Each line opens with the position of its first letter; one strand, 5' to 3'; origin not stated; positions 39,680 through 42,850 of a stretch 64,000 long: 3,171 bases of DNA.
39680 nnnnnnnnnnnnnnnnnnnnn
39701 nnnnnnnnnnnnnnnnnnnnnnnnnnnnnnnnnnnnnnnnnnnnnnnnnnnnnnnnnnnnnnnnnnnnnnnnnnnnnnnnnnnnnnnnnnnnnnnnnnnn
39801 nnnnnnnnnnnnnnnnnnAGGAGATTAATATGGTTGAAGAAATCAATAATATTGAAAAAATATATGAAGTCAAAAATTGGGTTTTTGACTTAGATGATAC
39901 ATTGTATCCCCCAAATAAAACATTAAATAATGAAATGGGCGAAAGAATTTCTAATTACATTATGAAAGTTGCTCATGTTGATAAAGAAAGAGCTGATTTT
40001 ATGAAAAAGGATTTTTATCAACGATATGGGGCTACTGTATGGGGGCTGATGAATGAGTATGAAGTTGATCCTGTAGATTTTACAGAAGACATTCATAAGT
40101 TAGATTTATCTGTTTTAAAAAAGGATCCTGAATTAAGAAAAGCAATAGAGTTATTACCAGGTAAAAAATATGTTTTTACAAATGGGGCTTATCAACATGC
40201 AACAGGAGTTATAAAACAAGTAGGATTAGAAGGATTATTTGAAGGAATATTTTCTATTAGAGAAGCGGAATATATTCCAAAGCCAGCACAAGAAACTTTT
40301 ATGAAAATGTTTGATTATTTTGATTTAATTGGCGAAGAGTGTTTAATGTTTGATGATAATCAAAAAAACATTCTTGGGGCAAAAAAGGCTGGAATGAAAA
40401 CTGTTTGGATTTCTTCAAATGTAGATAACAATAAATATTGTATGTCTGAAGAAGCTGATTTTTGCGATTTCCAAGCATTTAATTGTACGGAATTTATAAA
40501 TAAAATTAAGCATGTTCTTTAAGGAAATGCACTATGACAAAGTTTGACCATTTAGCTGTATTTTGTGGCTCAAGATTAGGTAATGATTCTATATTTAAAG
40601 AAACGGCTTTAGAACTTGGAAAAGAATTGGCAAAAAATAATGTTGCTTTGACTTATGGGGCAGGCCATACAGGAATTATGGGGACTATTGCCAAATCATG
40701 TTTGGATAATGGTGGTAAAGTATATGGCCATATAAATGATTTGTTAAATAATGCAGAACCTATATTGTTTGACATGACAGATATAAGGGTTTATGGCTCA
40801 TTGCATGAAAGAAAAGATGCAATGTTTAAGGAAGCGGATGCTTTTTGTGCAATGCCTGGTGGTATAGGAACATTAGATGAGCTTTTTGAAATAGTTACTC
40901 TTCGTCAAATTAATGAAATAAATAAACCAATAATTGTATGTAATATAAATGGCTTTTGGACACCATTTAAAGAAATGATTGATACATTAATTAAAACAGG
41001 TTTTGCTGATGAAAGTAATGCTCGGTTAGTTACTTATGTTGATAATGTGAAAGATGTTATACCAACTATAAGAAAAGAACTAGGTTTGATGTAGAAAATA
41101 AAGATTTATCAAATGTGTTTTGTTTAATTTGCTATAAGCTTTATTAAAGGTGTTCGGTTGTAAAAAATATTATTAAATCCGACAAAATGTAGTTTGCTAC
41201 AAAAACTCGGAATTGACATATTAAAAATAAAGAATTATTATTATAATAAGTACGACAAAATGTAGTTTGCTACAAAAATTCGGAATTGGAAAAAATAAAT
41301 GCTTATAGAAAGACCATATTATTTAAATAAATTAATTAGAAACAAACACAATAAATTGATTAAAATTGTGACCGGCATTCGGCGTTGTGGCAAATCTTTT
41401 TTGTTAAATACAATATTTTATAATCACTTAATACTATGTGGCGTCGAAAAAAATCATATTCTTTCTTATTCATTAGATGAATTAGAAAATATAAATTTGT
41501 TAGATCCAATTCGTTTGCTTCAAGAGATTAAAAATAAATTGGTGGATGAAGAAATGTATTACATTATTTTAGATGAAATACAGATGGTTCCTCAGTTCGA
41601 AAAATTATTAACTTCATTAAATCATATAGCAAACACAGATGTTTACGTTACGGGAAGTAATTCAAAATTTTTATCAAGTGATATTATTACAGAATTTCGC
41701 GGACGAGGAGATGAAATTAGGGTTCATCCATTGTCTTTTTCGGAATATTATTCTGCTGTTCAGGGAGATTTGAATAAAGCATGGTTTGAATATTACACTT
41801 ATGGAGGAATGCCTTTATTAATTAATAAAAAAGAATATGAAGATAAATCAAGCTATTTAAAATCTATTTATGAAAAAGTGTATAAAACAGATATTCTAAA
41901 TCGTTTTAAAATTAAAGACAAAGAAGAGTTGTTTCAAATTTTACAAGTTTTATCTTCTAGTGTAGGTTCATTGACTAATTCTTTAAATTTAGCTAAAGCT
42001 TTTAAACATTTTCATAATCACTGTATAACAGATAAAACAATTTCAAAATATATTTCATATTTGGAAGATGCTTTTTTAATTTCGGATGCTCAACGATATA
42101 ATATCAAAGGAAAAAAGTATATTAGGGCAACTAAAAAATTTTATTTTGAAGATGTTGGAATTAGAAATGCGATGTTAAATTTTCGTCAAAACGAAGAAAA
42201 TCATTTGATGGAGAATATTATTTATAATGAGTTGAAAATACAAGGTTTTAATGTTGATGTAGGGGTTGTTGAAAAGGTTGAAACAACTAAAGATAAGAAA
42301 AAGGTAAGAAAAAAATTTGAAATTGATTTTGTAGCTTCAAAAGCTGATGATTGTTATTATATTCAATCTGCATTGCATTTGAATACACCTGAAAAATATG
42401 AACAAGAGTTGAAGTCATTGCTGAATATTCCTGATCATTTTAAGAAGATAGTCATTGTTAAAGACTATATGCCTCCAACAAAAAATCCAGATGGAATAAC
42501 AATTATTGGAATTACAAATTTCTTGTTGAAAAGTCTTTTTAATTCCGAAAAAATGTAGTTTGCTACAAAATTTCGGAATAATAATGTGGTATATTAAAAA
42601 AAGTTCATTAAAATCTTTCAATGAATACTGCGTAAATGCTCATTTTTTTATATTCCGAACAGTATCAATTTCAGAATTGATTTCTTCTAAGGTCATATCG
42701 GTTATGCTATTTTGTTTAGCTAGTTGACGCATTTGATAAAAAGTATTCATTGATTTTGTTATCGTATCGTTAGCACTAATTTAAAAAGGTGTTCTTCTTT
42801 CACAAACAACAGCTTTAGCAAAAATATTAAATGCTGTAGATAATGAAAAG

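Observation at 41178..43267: tRNA-Met-adjacent islet: AAA+/DUF4143 ATPase bracketed by three copies of a ~37-bp palindromic repeat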

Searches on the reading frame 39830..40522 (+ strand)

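Call 7: search_protein_families(library=pfam, proteins=[window:39830-40522:+], max_evalue=0.01)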
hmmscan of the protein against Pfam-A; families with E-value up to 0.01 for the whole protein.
window:39830-40522:+ (230 aa): 3 families
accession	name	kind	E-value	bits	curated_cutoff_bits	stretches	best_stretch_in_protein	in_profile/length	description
PF00702.32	Hydrolase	-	1.7e-14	55.1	26.4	1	18-188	5-191/191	haloacid dehalogenase-like hydrolase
PF13419.12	HAD_2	-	1.1e-11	45.6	23.8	1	18-194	2-178/178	Haloacid dehalogenase-like hydrolase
PF13242.12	Hydrolase_like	-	0.00014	22.1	22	1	150-202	3-56/75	HAD-hyrolase-like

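Call 9: search_protein_families(library=ncbifam, proteins=[window:39830-40522:+], max_evalue=0.01)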
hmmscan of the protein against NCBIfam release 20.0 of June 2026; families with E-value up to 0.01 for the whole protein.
window:39830-40522:+ (230 aa): 22 families
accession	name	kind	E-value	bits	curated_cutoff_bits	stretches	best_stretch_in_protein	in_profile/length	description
TIGR01993.1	Pyr-5-nucltdase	equivalog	8.6e-52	175.6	142.9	1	16-193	2-182/183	pyrimidine 5'-nucleotidase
TIGR02253.1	CTE7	subfamily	1.6e-19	70.6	169.75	1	14-217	2-215/221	TIGR02253 family HAD-type hydrolase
TIGR01509.1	HAD-SF-IA-v3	subfamily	1.1e-14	54.8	29.4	1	82-194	50-154/154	HAD-IA family hydrolase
TIGR01428.1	HAD_type_II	equivalog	8.6e-10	39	125.4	1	113-195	110-191/197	haloacid dehalogenase type II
TIGR02254.1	YjjG_YfnB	equivalog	2.4e-09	37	159.9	1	113-201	115-203/223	YjjG family noncanonical pyrimidine nucleotidase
NF009804.0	PRK13288.1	equivalog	5.4e-09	35.8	218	1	15-212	4-199/215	pyrophosphatase PpaX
NF009695.0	PRK13222.1-2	equivalog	2.7e-07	30.3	225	1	115-211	115-210/226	phosphoglycolate phosphatase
NF052576.1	PymNtasePynAStpc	equivalog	3.8e-06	26.7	350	1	113-207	118-213/229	pyrimidine 5'-nucleotidase PynA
NF008000.0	PRK10725.1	equivalog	7.2e-06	26.2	215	1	121-192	113-183/188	fructose-1-phosphate/6-phosphogluconate phosphatase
NF006976.0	PRK09449.1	equivalog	9e-06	25.4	183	1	115-200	115-201/225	pyrimidine 5'-nucleotidase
TIGR01668.1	YqeG_hyp_ppase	hypoth_equivalog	4e-05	23.2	89.1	0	150-202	90-143/170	YqeG family HAD IIIA-type phosphatase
TIGR01990.1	bPGM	equivalog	7.1e-05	22.8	189.4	1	121-194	114-186/187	beta-phosphoglucomutase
TIGR02009.1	PGMB-YQAB-SF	subfamily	8.6e-05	22.8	153.35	1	122-194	115-186/186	beta-phosphoglucomutase family hydrolase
NF053830.1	RUBPPhHalo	equivalog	9.5e-05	22.1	330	0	131-203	140-212/234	ribulose-1,5-bisphosphate 5-phosphatase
NF008087.0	PRK10826.1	equivalog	0.00023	20.9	191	1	124-200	122-197/222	hexitol phosphatase HxpB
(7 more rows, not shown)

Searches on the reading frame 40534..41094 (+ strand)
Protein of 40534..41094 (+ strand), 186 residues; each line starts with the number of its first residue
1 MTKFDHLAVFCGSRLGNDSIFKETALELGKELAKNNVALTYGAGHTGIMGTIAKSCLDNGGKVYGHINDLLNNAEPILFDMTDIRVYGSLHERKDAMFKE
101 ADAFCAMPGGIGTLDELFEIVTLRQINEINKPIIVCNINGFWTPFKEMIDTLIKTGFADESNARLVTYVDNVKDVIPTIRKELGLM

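Call 7: search_protein_families(library=pfam, proteins=[window:40534-41094:+], max_evalue=0.01)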
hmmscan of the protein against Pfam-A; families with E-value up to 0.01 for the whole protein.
window:40534-41094:+ (186 aa): 3 families
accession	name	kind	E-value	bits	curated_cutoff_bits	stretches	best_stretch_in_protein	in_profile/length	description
PF03641.19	Lysine_decarbox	-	5e-35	121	27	1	49-177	1-129/131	Possible lysine decarboxylase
PF18306.6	LDcluster4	-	4.7e-10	39.7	26.3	1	22-143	18-125/151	SLOG cluster4 family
PF21894.1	N4_RNAP_helical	-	0.00038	20.9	27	1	6-73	25-90/216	Bacteriophage N4 RNA polymerase, helical domain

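Call 9: search_protein_families(library=ncbifam, proteins=[window:40534-41094:+], max_evalue=0.01)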
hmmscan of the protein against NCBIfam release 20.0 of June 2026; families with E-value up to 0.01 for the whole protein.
window:40534-41094:+ (186 aa): 4 families
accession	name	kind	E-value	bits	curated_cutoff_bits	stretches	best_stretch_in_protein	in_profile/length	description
TIGR00730.1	TIGR00730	subfamily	5.1e-49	166.4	96.35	1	7-181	3-177/178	TIGR00730 family Rossman fold protein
NF058542.1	CtkRMPhLog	equivalog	3.7e-25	88.9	300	1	7-176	4-172/177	cytokinin riboside 5'-monophosphate phosphoribohydrolase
TIGR00725.1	TIGR00725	hypoth_equivalog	1.1e-09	37.9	106.9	1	19-160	14-142/159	TIGR00725 family protein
NF038390.1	Nsidase_PpnN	equivalog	0.0022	16.8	450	1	89-182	234-329/450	nucleotide 5'-monophosphate nucleosidase PpnN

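Call 44: find_homologous_proteins(query=window:40534-41091:+, max_evalue=1e-30)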
Query window:40534-41091:+ (186 aa): 59 proteins with E <= 1e-30 among 190 candidates.
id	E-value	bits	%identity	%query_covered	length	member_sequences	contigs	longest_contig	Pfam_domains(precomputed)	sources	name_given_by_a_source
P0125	1.1e-120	418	100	100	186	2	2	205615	PF18306.7,PF03641.20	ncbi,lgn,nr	ncbi:MAG: TIGR00730 family Rossman fold protein [Alphaproteobacteria bacterium]|nr:TIGR00730 family 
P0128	3.1e-65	237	59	98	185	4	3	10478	PF18306.7,PF03641.20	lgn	-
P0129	5.6e-65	237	58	98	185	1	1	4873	PF18306.7,PF03641.20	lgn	-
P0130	2.6e-61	225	55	99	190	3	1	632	PF18306.7,PF03641.20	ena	-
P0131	7.5e-61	223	55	98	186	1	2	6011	PF18306.7,PF03641.20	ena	-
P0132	1.9e-59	219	55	98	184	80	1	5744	PF18306.7,PF03641.20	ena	-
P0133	2.6e-59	218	53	99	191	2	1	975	PF18306.7,PF03641.20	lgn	-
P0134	6.5e-58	214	52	98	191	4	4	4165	PF18306.7,PF03641.20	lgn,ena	-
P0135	1.1e-57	213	55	98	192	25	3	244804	PF18306.7,PF03641.20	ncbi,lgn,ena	-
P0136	1.1e-57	213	53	98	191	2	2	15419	PF18306.7,PF03641.20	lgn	-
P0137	1.7e-57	212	54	98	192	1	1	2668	PF18306.7,PF03641.20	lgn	-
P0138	2.6e-57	212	52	98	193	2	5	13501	PF18306.7,PF03641.20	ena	-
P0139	2.9e-57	212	51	100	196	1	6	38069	PF18306.7,PF03641.20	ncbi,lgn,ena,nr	ncbi:MAG: TIGR00730 family Rossman fold protein [Alphaproteobacteria bacterium]|nr:TIGR00730 family 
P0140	1.4e-56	209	52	98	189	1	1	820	PF18306.7,PF03641.20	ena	-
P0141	3.1e-56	208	51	98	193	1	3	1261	PF18306.7,PF03641.20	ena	-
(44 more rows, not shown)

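Call 45: find_encoding_contigs(protein=P0128, flank=5000, max_places=2)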
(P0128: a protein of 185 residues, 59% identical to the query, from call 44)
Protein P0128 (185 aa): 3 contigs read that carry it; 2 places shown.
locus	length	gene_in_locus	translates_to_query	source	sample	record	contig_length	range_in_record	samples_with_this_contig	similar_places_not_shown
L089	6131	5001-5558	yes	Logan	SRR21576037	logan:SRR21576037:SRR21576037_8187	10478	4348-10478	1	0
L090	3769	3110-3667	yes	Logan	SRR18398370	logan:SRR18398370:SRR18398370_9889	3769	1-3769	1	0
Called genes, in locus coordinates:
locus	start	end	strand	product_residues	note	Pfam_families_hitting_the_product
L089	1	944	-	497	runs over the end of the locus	PF02384:N6_Mtase (faint), PF07669:Eco57I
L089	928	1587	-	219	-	-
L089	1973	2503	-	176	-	-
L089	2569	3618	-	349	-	-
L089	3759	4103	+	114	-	-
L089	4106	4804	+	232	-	-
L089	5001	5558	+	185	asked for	PF18306:LDcluster4, PF03641:Lysine_decarbox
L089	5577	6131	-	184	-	?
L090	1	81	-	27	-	?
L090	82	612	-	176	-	-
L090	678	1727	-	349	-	-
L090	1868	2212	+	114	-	-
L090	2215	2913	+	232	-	-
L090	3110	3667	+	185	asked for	PF18306:LDcluster4, PF03641:Lysine_decarbox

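Call 46: find_encoding_contigs(protein=P0135, flank=5000, max_places=2)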
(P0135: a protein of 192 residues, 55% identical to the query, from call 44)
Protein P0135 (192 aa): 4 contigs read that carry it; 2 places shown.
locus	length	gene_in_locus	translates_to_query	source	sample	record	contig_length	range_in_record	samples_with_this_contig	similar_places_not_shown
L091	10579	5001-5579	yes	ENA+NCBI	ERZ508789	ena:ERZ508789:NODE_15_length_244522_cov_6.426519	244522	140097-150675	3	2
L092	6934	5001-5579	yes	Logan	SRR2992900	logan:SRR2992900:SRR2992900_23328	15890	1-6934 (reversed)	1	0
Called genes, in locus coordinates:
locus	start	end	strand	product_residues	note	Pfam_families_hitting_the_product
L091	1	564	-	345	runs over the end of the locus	PF03060:NMO, PF05690:ThiG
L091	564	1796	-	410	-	PF00696:AA_kinase, PF01842:ACT, PF22468:ACT_9, PF13840:ACT_7, PF22468:ACT_9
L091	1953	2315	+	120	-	PF01050:MannoseP_isomer, PF07883:Cupin_2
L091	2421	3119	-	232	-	PF18912:DZR_2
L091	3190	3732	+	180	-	-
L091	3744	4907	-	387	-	-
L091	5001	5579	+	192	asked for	PF18306:LDcluster4, PF03641:Lysine_decarbox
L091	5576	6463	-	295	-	-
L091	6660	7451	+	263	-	PF04333:MlaA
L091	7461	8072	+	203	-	PF05494:MlaC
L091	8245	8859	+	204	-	PF00163:Ribosomal_S4, PF01479:S4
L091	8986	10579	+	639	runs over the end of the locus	PF02120:Flg_hook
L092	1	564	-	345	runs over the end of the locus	PF03060:NMO, PF05690:ThiG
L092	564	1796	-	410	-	PF00696:AA_kinase, PF01842:ACT, PF22468:ACT_9, PF13840:ACT_7, PF22468:ACT_9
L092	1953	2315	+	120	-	PF01050:MannoseP_isomer, PF07883:Cupin_2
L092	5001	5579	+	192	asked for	PF18306:LDcluster4, PF03641:Lysine_decarbox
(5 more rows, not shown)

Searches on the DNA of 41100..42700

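Call 71: search_rna_families(source=window, start=41100, end=42700, threshold=evalue, max_evalue=1)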
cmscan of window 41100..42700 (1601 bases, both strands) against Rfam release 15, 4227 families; matches with E-value up to 1: 1.
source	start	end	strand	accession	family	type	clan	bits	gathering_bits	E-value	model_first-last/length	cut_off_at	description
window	41976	42023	-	RF01711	Lnt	Cis-reg;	-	24.3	55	0.79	1-63/63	no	Lnt RNA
